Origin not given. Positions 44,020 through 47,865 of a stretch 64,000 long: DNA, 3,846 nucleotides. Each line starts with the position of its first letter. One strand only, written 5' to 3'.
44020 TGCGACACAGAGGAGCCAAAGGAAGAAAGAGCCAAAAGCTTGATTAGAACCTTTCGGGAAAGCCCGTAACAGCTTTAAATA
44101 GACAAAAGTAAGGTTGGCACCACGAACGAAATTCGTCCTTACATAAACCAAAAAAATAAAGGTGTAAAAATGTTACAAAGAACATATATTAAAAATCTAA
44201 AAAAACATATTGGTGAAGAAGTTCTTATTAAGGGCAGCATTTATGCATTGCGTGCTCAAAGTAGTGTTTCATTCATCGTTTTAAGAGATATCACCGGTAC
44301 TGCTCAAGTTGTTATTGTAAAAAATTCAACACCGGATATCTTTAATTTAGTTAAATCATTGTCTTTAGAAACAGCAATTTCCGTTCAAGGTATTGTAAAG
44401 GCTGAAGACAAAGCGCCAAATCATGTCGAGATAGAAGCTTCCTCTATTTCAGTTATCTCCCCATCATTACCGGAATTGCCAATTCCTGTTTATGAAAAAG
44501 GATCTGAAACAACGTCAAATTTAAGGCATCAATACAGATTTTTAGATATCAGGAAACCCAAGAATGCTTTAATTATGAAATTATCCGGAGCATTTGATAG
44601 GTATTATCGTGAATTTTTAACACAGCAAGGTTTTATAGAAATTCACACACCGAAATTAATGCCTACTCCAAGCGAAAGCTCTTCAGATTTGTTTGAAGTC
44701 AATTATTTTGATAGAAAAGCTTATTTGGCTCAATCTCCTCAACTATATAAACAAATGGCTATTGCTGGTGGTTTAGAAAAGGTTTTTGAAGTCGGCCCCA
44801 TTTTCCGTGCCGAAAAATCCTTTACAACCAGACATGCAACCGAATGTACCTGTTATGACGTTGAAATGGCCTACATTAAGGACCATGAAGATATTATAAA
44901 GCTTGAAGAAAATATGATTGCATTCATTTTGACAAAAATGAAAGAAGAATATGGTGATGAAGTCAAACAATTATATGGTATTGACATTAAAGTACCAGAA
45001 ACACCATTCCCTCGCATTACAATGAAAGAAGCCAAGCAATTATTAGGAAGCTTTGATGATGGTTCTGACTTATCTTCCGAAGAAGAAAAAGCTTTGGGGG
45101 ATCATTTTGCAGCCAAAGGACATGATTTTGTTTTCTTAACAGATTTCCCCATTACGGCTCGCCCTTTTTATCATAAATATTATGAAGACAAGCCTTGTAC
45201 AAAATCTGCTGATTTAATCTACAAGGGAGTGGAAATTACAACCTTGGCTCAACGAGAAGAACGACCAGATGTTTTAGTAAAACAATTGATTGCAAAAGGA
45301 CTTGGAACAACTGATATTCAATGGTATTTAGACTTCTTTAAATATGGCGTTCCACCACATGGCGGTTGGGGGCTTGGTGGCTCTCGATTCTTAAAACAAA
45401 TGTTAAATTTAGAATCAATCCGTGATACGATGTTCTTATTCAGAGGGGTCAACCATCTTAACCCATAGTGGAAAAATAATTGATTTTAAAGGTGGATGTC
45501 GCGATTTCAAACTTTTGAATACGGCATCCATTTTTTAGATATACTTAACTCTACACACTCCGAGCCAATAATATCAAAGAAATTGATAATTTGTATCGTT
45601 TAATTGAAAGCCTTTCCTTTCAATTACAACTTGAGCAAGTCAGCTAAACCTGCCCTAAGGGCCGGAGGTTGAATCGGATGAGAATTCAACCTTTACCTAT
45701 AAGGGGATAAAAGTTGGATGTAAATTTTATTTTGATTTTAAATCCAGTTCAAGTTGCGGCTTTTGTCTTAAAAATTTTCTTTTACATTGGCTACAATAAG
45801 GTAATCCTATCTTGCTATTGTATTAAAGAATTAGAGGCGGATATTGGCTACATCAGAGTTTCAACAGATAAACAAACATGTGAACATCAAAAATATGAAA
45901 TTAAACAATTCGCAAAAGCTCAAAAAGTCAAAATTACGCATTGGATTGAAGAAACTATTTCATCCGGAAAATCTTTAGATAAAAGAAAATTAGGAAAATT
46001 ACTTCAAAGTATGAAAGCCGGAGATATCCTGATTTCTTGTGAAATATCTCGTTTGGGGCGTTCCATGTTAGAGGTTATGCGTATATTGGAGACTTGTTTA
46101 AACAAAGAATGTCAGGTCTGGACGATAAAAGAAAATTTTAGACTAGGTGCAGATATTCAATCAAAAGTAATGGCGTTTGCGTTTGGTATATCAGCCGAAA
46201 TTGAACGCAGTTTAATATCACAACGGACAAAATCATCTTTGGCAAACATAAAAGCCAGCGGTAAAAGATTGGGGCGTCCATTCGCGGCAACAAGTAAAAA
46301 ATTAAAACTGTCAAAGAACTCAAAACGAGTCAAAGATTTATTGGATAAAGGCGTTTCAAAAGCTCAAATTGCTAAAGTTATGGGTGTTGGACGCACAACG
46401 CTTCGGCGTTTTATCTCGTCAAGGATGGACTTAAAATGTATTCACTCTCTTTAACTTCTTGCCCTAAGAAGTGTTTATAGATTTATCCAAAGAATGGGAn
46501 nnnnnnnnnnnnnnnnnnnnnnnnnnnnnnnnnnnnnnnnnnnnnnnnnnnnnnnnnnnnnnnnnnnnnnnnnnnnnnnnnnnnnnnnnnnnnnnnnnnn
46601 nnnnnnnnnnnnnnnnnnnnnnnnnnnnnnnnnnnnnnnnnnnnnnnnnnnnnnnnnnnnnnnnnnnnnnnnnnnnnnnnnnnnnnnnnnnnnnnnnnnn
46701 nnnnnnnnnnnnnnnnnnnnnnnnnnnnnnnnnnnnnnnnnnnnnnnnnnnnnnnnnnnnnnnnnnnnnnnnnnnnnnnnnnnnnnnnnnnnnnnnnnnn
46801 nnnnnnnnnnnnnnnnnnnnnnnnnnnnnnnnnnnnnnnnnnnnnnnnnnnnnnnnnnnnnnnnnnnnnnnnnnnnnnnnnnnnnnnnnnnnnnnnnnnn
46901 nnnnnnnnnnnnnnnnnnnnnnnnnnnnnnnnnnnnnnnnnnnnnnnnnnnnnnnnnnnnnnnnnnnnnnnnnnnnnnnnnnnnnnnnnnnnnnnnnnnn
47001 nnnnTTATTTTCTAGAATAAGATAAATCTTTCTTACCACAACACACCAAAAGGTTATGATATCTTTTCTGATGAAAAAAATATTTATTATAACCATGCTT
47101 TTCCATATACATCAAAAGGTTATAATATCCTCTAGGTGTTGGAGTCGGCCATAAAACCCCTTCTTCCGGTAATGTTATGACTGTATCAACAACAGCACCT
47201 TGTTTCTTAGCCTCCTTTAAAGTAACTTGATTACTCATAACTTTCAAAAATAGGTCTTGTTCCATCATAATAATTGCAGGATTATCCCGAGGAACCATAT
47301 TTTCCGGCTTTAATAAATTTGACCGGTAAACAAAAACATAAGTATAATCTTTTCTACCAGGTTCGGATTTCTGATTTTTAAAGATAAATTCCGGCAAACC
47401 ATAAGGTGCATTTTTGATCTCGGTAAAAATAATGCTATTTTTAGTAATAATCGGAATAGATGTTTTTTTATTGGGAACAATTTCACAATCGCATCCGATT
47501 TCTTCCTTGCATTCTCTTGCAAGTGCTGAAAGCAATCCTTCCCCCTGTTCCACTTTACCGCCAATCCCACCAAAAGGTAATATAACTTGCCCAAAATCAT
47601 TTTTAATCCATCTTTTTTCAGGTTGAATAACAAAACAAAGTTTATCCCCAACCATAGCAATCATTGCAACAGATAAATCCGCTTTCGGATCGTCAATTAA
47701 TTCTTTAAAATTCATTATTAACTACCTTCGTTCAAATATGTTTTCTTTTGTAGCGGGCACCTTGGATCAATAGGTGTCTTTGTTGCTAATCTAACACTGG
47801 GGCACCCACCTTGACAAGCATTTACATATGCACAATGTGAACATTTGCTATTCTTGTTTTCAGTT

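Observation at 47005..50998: Compact operon of two radical-SAM enzymes (one with PDZ + DUF512-like domains, one with SPASM) and a Nudix hydrolase: candidate uncharacterised system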

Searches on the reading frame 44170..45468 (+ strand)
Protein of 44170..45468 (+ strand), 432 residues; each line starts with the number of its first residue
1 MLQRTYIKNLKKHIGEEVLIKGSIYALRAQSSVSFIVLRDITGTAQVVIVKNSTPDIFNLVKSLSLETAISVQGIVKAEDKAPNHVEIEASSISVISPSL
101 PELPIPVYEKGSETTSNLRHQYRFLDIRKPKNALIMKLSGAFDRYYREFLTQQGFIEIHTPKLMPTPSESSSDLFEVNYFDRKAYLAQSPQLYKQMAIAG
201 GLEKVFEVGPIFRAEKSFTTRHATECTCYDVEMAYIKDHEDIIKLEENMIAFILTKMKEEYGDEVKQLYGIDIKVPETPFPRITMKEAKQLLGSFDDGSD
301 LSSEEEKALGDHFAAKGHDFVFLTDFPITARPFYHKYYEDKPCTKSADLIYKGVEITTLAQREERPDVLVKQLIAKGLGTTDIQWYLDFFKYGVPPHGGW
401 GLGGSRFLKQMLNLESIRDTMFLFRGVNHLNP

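Call 3: search_protein_families(library=pfam, proteins=[window:44170-45468:+], max_evalue=0.1)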
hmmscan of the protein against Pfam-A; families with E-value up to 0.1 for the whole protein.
window:44170-45468:+ (432 aa): 2 families
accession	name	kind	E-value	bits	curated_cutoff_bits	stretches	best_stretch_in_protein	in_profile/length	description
PF00152.25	tRNA-synt_2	-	2.3e-73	247.4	25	1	117-422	3-303/308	tRNA synthetases class II (D, K and N)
PF01336.31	tRNA_anti-codon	-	1.8e-09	37.8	27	1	18-96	1-75/75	OB-fold nucleic acid binding domain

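Call 83: search_protein_families(library=ncbifam, proteins=[window:44170-45468:+], max_evalue=0.00001)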
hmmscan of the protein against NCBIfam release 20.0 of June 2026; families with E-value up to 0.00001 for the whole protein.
window:44170-45468:+ (432 aa): 16 families
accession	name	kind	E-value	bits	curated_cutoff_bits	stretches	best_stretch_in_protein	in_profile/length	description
NF003483.0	PRK05159.1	equivalog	8.6e-136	453.3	353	1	1-432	2-438/438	aspartate--tRNA(Asn) ligase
TIGR00458.1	aspS_nondisc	equivalog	1.5e-114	383.3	368.4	1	14-432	11-428/428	aspartate--tRNA(Asn) ligase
NF003037.0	PRK03932.1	equivalog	2.7e-80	270.5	414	1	6-429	5-448/451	asparagine--tRNA ligase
TIGR00457.1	asnS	equivalog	3.9e-74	250.1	342.6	1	6-430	7-453/455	asparagine--tRNA ligase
NF001750.0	PRK00476.1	equivalog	9.4e-56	189.3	443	2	8-294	10-288/590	aspartate--tRNA ligase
TIGR00459.1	aspS_bact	equivalog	1.1e-50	172.6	373.85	1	3-304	3-291/586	aspartate--tRNA ligase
NF001756.1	PRK00484.1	subfamily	5.5e-42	144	468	2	11-292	47-321/488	lysine--tRNA ligase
NF009460.0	PRK12820.1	equivalog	1.1e-38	132.9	1379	1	4-294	23-316/723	bifunctional aspartyl-tRNA synthetase/aspartyl/glutamyl-tRNA amidotransferase subunit C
TIGR00499.1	lysS_bact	equivalog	3.1e-37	128.3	427.6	1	11-293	49-325/496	lysine--tRNA ligase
NF005052.0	PRK06462.1-1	equivalog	2.4e-34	119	368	1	118-419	33-339/353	asparagine synthetase A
NF005054.0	PRK06462.1-4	equivalog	1e-31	110.2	309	1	126-421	15-306/318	asparagine synthetase A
NF009101.0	PRK12445.1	subfamily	3.3e-26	91.9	1026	1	16-301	66-345/505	lysine--tRNA ligase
NF002821.0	PRK02983.1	equivalog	6.2e-26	90.7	742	1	8-251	652-893/1102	bifunctional lysylphosphatidylglycerol synthetase/lysine--tRNA ligase LysX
TIGR00462.1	genX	equivalog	1.6e-10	41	286.9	1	146-421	11-302/304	EF-P lysine aminoacylase EpmA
NF005053.0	PRK06462.1-3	equivalog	3.2e-08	33.5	322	1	175-425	10-266/274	asparagine synthetase A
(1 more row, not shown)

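Call 84: find_encoding_contigs(protein=window:44170-45468:+, flank=8000, max_places=8)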
Protein window:44170-45468:+ (432 aa): 23 contigs read that carry it; 8 places shown.
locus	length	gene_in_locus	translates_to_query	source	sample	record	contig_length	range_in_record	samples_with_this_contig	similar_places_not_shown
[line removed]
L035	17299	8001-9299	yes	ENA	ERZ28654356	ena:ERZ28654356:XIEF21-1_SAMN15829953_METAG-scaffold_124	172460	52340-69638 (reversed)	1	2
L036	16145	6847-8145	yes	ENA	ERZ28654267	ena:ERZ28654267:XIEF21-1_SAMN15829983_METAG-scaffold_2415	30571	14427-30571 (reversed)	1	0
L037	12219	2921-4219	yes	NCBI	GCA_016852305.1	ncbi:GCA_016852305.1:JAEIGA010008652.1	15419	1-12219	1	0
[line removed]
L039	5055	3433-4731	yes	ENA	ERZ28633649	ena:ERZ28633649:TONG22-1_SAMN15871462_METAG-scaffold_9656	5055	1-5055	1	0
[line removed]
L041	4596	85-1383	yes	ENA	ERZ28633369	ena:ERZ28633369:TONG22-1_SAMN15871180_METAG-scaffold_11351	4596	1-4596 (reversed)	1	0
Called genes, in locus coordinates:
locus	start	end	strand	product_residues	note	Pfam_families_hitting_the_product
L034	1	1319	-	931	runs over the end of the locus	-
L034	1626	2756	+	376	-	PF13641:Glyco_tranf_2_3, PF00535:Glycos_transf_2, PF10111:Glyco_tranf_2_2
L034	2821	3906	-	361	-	PF00535:Glycos_transf_2, PF10111:Glyco_tranf_2_2, PF13641:Glyco_tranf_2_3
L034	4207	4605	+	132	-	PF00583:Acetyltransf_1, PF13673:Acetyltransf_10, PF13508:Acetyltransf_7, PF08445:FR47 (weak)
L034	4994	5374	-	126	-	-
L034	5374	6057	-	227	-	PF00277:SAA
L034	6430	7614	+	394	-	PF07690:MFS_1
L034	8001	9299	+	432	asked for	PF01336:tRNA_anti-codon, PF00152:tRNA-synt_2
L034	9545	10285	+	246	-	PF00239:Resolvase, PF02796:HTH_7 (weak)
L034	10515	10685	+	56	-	-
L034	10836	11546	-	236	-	PF00293:NUDIX (weak)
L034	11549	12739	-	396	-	PF13353:Fer4_12 (faint), PF04055:Radical_SAM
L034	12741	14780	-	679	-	PF04055:Radical_SAM, PF17820:PDZ_6 (weak), PF04459:DUF512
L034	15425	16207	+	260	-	PF00106:adh_short, PF08659:KR, PF13561:adh_short_C2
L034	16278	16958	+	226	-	PF10858:DUF2659 (weak), PF09976:TPR_21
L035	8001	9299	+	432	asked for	PF01336:tRNA_anti-codon, PF00152:tRNA-synt_2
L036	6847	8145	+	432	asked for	PF01336:tRNA_anti-codon, PF00152:tRNA-synt_2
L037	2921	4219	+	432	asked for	PF01336:tRNA_anti-codon, PF00152:tRNA-synt_2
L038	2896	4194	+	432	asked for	PF01336:tRNA_anti-codon, PF00152:tRNA-synt_2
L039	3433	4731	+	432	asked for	PF01336:tRNA_anti-codon, PF00152:tRNA-synt_2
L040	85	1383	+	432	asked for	PF01336:tRNA_anti-codon, PF00152:tRNA-synt_2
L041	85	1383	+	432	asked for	PF01336:tRNA_anti-codon, PF00152:tRNA-synt_2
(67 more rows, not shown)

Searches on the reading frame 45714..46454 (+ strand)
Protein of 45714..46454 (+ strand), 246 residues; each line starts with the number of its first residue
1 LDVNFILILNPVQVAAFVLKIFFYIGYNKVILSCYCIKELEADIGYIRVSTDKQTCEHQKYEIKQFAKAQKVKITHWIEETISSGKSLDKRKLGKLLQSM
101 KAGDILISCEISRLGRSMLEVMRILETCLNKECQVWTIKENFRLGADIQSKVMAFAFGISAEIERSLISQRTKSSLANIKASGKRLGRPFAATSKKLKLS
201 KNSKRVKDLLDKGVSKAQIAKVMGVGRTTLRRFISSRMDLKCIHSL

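Call 3: search_protein_families(library=pfam, proteins=[window:45714-46454:+], max_evalue=0.1)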
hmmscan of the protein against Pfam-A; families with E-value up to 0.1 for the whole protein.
window:45714-46454:+ (246 aa): 10 families
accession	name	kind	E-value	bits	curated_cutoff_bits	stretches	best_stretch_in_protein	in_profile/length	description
PF00239.26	Resolvase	-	3.4e-33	115.2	23.3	1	44-184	2-144/145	Resolvase, N terminal domain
PF02796.21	HTH_7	-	8e-06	26.3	23.8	1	196-232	3-40/45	Helix-turn-helix domain of resolvase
PF13551.12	HTH_29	-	0.00012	22.5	28.1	1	209-234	7-33/64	Winged helix-turn helix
PF04218.19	CENP-B_N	-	0.0007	19.6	21.2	1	209-237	18-46/53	CENP-B N-terminal DNA-binding domain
PF13384.12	HTH_23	-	0.0016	18.7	24.6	1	208-234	12-38/50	Homeodomain-like domain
PF20432.4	Xre-like-HTH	-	0.0056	17.4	25.8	1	206-232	15-42/63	Antitoxin Xre-like helix-turn-helix domain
PF01381.28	HTH_3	-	0.024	15.1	23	1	211-235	7-31/55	Helix-turn-helix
PF13518.12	HTH_28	-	0.033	14.7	25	1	210-235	9-34/52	Helix-turn-helix domain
PF05496.18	RuvB_N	-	0.071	13.3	27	0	82-122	63-104/159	Holliday junction DNA helicase RuvB P-loop domain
PF13936.12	HTH_38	-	0.085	13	27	0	206-232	13-39/44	Helix-turn-helix domain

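Call 4: search_protein_families(library=ncbifam, proteins=[window:45714-46454:+], max_evalue=0.1)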
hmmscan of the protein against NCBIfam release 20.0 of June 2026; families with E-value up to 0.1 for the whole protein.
window:45714-46454:+ (246 aa): 7 families
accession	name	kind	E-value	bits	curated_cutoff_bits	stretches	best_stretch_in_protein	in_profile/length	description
NF009949.0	PRK13413.1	equivalog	2.7e-81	272.1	272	1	44-238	3-197/203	master DNA invertase Mpi family serine-type recombinase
NF049883.1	resolv_YneB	equivalog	1.7e-08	34.2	175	1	45-176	4-139/211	YneB family resolvase-like protein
NF047347.1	SCCmet_CcrC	equivalog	1.3e-07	30.5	900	1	62-184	30-154/558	cassette chromosome recombinase CcrC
NF033518.0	transpos_IS607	equivalog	3.8e-07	29.8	110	1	42-125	55-141/187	IS607 family transposase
NF047343.1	SCCmet_CcrB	equivalog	4e-07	29.1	900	1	45-169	11-141/542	cassette chromosome recombinase CcrB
TIGR04323.1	SpoChoClust_1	subfamily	0.028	14.4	55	1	92-144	51-103/122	LIC12192 family sporadic carbohydrate cluster protein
TIGR00635.1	ruvB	equivalog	0.055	12.5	299.05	0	82-123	60-102/305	Holliday junction branch migration DNA helicase RuvB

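Call 5: search_protein_families(library=padloc, proteins=[window:45714-46454:+], max_evalue=0.1)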
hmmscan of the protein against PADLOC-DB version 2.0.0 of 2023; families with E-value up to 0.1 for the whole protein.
window:45714-46454:+ (246 aa): 0 families

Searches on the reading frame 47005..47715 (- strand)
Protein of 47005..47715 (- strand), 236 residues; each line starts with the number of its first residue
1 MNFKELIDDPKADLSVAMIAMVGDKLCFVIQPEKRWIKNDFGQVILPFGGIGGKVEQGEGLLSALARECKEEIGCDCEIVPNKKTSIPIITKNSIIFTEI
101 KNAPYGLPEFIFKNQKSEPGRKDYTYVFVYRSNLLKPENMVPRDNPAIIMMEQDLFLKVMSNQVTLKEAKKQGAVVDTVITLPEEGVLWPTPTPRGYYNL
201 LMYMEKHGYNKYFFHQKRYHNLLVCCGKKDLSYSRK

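Call 3: search_protein_families(library=pfam, proteins=[window:47005-47715:-], max_evalue=0.1)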
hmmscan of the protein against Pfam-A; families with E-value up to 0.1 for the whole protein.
window:47005-47715:- (236 aa): 1 family
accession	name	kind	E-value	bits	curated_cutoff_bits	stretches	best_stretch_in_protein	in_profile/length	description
PF00293.34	NUDIX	-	7.2e-07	29.7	21.1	1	38-80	24-63/134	NUDIX domain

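Call 4: search_protein_families(library=ncbifam, proteins=[window:47005-47715:-], max_evalue=0.1)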
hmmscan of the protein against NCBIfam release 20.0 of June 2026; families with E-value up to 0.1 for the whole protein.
window:47005-47715:- (236 aa): 7 families
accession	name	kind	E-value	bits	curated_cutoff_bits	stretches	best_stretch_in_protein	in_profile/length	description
NF006530.0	PRK08999.1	equivalog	8.6e-05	21.7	245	1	52-78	39-65/315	Nudix family hydrolase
TIGR00586.1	mutt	equivalog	0.0022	18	97.9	1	34-76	23-62/129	8-oxo-dGTP diphosphatase MutT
NF007834.0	PRK10546.1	equivalog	0.0022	17.8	156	1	52-79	36-63/135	pyrimidine (deoxy)nucleoside triphosphate diphosphatase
NF008044.0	PRK10776.1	equivalog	0.0054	16.6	148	1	52-78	37-63/130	8-oxo-dGTP diphosphatase MutT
TIGR02705.1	nudix_YtkD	equivalog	0.0082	15.7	154.4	1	52-76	51-75/156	RNA deprotection pyrophosphohydrolase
NF001936.0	PRK00714.1-3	equivalog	0.012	15.5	118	1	53-80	42-70/155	RNA pyrophosphohydrolase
NF012016.0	PRK15472.1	equivalog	0.048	13.4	95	1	51-77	36-62/141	nucleoside triphosphatase NudI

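Call 5: search_protein_families(library=padloc, proteins=[window:47005-47715:-], max_evalue=0.1)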
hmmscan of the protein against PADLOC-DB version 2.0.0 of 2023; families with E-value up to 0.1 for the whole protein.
window:47005-47715:- (236 aa): 1 family
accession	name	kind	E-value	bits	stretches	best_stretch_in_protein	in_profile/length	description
PDLC04899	PDC-S07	-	1.1e-06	26.3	1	52-82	39-69/135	-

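Call 42: find_homologous_proteins(query=window:47005-47715:-, max_evalue=0.001)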
Query window:47005-47715:- (236 aa): 7 proteins with E <= 0.001 among 241 candidates.
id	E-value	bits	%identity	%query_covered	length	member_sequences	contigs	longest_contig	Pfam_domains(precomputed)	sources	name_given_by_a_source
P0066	8.5e-159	544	100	100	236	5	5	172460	PF00293.35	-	-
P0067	7.0e-119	414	79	100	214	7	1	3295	PF00293.35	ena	-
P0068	8.3e-105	368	77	87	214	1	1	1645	PF00293.35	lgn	-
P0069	6.1e-94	332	69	88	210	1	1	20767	PF00293.35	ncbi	-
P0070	1.6e-90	321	69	86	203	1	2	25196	PF00293.35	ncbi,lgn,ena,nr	ncbi:MAG: NUDIX domain-containing protein [Alphaproteobacteria bacterium]|nr:NUDIX domain-containing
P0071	2.0e-89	317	64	89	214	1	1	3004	PF00293.35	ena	-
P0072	6.5e-21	93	68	29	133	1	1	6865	-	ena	-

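Call 45: find_encoding_contigs(protein=P0070, flank=10000, max_places=3)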
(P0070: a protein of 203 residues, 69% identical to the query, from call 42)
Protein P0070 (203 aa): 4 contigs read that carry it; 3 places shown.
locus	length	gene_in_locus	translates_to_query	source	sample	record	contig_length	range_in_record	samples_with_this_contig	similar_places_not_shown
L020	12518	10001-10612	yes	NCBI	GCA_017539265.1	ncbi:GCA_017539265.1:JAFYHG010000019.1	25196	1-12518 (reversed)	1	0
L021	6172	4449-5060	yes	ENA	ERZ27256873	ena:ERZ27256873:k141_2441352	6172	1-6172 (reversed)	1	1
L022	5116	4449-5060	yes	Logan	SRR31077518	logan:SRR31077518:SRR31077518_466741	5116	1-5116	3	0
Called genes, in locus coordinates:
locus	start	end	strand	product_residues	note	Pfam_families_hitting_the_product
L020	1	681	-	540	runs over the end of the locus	PF00263:Secretin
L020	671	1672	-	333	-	PF10671:TcpQ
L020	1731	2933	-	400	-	-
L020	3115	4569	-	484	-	PF13520:AA_permease_2, PF00324:AA_permease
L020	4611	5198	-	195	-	PF01862:PvlArgDC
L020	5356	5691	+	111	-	-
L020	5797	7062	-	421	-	PF04464:Glyphos_transf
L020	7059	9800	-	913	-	PF02096:60KD_IMP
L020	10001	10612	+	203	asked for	PF00293:NUDIX (faint)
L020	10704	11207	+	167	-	-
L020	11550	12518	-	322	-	PF03797:Autotransporter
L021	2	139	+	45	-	?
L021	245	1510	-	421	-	PF04464:Glyphos_transf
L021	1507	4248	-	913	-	PF02096:60KD_IMP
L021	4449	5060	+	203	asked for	PF00293:NUDIX (faint)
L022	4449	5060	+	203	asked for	PF00293:NUDIX (faint)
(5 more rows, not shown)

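Call 46: find_encoding_contigs(protein=P0069, flank=10000, max_places=2)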
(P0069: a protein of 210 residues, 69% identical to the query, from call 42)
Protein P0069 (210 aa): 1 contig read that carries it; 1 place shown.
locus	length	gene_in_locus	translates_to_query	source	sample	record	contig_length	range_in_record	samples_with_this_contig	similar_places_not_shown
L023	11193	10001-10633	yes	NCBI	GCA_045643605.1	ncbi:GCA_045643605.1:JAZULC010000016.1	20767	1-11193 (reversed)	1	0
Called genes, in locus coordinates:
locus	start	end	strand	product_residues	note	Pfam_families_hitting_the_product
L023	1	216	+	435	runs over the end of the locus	PF02885:Glycos_trans_3N, PF00591:Glycos_transf_3, PF07831:PYNP_C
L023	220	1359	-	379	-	PF01098:FTSW_RODA_SPOVE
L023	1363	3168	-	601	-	PF03717:PBP_dimer, PF00905:Transpeptidase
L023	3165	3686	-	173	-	-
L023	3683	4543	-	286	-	PF04085:MreC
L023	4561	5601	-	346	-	PF06723:MreB_Mbl, PF00022:Actin, PF00012:HSP70, PF11104:PilM_2 (faint), PF14450:FtsA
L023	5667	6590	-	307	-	PF01715:IPPT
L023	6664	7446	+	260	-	PF11306:DUF3108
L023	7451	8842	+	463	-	PF01136:Peptidase_U32, PF16325:Peptidase_U32_C (weak)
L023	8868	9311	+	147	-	PF00383:dCMP_cyt_deam_1, PF14437:MafB19-deam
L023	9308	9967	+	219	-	PF02511:Thy1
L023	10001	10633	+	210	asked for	PF00293:NUDIX (weak)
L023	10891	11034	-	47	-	-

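Call 67: search_solved_structures(query=A3, max_evalue=1)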
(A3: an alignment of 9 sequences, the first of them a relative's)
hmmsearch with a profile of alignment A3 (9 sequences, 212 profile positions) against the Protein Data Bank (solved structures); distinct sequences matched with E-value up to 1: 50.
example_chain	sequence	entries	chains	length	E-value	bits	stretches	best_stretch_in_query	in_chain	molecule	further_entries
5x1x_A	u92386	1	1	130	0.0003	23.5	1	50-79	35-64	Mutator mutT protein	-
3gwy_A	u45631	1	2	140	0.0014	21.4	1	52-79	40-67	Putative CTP pyrophosphohydrolase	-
3ees_A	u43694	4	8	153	0.0055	19.4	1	52-79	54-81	Probable pyrophosphohydrolase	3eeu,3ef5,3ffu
1jrk_A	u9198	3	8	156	0.006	19.3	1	52-105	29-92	Nudix homolog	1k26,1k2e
6glo_A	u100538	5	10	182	0.0068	19.1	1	26-82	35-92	7,8-dihydro-8-oxoguanine triphosphatase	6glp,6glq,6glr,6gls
5zrc_A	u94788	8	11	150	0.015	17.9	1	52-81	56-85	Putative mutator protein MutT2/NUDIX hydrolase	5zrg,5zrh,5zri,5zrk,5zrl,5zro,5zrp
7syc_A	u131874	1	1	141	0.019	17.6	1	52-77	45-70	7,8-dihydro-8-oxoguanine-triphosphatase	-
5otn_A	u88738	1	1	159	0.019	17.6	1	26-80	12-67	Nudix (Nucleoside diphosphate linked moiety X)-type motif 1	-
5hzx_A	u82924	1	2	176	0.023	17.4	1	26-80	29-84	Nudix (Nucleoside diphosphate linked moiety X)-type motif 1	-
3hhj_A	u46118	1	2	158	0.029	17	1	52-78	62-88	Mutator mutT protein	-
1mut_A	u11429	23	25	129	0.03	17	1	52-75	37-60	NUCLEOSIDE TRIPHOSPHATE PYROPHOSPHOHYDROLASE | Mutator mutT protein | 7,8-dihydro-8-oxoguanine-triphosphatase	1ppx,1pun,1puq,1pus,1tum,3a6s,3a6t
4v14_A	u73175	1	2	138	0.032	16.9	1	52-77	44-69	MUTATOR MUTT PROTEIN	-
3id9_A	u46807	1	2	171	0.036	16.7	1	52-79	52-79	MutT/NUDIX family protein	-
3gg6_A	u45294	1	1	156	0.038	16.7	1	53-78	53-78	Nucleoside diphosphate-linked moiety X motif 18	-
2rrk_A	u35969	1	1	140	0.046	16.4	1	52-79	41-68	CTP pyrophosphohydrolase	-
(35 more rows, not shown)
